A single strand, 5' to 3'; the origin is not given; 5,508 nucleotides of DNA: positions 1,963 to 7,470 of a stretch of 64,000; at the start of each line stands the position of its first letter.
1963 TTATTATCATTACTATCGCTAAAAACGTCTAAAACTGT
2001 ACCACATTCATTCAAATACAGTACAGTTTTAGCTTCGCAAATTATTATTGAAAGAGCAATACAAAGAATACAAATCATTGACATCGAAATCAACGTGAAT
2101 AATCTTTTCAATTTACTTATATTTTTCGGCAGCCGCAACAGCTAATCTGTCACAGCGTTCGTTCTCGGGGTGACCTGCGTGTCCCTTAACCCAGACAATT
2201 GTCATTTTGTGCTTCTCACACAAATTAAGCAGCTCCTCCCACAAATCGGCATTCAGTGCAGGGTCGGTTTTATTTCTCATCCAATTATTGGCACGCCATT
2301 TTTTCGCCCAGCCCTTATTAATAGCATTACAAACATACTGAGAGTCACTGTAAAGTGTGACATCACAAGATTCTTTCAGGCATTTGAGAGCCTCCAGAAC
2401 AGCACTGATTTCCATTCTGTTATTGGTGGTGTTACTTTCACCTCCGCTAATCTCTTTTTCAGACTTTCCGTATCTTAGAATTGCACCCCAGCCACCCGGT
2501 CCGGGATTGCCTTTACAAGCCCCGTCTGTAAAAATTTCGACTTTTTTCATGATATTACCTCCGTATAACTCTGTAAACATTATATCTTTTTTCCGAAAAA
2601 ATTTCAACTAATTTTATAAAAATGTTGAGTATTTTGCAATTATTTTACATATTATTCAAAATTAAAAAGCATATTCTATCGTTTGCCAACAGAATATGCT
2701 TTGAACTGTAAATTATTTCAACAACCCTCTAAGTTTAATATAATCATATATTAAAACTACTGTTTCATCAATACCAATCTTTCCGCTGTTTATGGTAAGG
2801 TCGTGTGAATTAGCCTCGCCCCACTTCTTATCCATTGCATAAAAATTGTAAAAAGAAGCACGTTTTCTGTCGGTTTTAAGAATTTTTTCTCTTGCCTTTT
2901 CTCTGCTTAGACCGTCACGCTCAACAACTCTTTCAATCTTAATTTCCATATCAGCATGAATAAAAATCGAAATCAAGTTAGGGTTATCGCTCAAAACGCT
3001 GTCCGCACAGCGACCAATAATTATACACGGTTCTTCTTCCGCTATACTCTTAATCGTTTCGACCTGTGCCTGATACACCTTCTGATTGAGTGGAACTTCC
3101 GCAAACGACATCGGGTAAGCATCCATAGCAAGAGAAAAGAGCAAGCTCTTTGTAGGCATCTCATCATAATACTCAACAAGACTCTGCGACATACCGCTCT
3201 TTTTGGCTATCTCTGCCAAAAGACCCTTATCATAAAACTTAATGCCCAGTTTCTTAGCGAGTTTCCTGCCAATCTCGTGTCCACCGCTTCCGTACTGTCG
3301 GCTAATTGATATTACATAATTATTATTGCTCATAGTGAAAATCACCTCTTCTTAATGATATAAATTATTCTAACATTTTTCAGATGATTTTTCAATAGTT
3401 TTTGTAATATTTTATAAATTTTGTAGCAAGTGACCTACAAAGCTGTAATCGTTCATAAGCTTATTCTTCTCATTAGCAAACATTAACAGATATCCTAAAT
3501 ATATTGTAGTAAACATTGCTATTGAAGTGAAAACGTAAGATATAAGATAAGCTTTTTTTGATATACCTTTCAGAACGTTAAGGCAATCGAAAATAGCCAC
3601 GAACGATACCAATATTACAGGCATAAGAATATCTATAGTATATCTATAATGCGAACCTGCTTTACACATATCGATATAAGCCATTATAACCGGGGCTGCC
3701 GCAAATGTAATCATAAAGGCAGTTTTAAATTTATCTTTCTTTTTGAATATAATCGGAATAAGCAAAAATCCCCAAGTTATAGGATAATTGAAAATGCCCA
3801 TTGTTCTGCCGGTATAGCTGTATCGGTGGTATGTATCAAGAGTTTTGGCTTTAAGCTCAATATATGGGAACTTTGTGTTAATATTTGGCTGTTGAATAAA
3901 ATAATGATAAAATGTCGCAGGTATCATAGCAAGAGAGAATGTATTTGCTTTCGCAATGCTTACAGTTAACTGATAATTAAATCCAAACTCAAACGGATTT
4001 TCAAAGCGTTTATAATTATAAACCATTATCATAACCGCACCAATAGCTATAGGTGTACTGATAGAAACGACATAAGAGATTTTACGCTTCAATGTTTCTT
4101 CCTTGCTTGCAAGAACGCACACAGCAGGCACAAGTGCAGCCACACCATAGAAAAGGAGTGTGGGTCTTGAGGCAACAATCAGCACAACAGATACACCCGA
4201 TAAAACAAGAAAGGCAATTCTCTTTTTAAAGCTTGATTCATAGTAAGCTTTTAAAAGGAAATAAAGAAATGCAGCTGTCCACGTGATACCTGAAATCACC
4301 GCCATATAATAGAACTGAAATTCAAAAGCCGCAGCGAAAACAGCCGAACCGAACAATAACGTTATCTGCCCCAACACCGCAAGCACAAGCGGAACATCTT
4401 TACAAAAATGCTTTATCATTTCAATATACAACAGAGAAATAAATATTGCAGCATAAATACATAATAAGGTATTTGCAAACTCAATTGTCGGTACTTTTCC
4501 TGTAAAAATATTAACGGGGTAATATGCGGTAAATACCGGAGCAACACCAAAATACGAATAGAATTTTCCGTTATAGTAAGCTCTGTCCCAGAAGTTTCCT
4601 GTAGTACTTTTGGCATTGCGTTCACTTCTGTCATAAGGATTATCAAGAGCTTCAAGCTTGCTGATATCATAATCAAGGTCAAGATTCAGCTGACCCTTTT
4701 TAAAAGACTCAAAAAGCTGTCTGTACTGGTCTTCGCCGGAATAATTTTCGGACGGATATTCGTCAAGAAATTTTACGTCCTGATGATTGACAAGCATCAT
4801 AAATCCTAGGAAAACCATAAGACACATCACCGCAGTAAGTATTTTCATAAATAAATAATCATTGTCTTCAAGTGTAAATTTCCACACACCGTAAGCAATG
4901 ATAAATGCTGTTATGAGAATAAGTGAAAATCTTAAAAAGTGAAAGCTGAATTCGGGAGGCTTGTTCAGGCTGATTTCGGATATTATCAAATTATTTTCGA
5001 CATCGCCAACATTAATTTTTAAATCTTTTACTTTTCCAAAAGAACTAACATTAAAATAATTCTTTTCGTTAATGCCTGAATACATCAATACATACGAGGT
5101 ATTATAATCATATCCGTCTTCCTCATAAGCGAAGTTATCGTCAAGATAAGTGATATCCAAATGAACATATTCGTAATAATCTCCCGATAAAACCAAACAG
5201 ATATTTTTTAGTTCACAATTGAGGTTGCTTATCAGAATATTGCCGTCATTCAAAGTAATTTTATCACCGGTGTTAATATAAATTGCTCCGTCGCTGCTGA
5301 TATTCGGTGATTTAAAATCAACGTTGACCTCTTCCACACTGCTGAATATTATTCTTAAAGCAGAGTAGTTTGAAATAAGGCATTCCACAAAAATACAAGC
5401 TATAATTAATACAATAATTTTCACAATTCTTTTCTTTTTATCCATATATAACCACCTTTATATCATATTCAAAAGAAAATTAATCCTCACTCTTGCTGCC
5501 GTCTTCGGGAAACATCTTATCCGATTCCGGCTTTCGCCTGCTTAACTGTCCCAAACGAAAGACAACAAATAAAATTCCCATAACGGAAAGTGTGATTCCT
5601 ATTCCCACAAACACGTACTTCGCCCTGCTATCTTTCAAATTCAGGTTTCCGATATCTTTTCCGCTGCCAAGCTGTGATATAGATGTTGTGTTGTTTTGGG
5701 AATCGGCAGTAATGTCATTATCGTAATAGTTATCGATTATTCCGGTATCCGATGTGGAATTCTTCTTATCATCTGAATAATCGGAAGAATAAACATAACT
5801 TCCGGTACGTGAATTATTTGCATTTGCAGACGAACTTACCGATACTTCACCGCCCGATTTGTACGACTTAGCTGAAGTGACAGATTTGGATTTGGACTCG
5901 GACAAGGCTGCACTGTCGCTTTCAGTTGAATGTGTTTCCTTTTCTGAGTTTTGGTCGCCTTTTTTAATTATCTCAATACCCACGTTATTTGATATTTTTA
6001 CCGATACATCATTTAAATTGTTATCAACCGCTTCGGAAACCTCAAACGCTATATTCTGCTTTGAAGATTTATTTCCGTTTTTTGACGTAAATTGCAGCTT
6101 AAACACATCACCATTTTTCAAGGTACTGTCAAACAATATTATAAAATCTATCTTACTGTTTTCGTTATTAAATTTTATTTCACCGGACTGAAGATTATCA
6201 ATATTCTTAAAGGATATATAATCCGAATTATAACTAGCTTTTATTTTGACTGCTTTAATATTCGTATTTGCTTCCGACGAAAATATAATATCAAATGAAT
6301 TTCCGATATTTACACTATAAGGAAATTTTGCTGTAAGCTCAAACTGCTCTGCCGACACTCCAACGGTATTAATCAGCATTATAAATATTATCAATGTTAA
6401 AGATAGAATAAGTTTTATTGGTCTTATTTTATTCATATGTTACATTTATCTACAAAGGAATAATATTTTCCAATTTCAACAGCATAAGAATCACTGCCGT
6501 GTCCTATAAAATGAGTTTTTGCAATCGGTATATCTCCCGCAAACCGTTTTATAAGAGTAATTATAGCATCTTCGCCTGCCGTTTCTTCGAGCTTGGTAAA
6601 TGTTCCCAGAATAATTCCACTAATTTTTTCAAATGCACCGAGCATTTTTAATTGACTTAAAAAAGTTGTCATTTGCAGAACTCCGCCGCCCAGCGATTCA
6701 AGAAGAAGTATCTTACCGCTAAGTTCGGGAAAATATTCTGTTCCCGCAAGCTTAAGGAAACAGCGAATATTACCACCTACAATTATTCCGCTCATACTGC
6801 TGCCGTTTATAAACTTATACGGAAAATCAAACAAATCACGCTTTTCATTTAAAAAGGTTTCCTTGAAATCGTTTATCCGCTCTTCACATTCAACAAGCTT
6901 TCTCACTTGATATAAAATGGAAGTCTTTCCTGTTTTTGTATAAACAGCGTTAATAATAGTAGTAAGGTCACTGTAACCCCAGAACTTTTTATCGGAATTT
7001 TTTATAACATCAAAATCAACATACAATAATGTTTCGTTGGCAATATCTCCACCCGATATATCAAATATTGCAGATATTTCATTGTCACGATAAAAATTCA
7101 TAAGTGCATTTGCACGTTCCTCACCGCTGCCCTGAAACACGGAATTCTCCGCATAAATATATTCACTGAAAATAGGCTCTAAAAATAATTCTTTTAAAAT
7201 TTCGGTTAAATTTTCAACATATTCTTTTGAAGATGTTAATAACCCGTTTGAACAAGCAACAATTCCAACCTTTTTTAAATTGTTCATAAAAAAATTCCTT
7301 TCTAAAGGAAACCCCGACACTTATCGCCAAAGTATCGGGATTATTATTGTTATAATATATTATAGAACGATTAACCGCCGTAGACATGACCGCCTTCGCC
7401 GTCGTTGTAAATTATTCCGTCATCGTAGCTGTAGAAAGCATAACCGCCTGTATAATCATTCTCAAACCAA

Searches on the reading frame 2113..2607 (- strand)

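Call 38: search_protein_families(library=pfam, proteins=[window:2113-2607:-], max_evalue=0.00001)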
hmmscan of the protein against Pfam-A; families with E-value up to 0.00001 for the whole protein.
window:2113-2607:- (164 aa): 1 family
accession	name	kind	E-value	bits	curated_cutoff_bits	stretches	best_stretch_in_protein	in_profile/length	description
PF00075.30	RNase_H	-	3.8e-48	163.7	25.8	1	21-160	2-140/141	RNase H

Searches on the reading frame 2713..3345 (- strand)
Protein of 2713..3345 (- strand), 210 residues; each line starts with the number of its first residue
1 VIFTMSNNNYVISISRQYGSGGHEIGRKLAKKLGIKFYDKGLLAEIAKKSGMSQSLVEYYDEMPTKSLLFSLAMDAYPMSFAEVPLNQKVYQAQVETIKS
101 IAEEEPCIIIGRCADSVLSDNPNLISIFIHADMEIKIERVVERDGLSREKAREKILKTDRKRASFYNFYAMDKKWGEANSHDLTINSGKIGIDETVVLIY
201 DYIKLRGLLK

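Call 38: search_protein_families(library=pfam, proteins=[window:2713-3345:-], max_evalue=0.00001)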
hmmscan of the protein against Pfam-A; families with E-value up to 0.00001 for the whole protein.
window:2713-3345:- (210 aa): 1 family
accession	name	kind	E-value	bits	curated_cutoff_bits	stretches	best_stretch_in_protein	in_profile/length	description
PF13189.12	Cytidylate_kin2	-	1.2e-54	185.6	28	1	11-188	1-175/176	Cytidylate kinase-like family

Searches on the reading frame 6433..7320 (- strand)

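Call 38: search_protein_families(library=pfam, proteins=[window:6433-7320:-], max_evalue=0.00001)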
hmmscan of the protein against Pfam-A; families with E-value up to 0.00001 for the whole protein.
window:6433-7320:- (295 aa): 2 families
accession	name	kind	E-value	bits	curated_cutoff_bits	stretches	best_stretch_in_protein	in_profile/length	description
PF02016.21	Peptidase_S66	-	2.5e-29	102.3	25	1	18-135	1-119/121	LD-carboxypeptidase N-terminal domain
PF17676.7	Peptidase_S66C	-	1.2e-22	81.2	23.7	1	177-285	1-116/120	LD-carboxypeptidase C-terminal domain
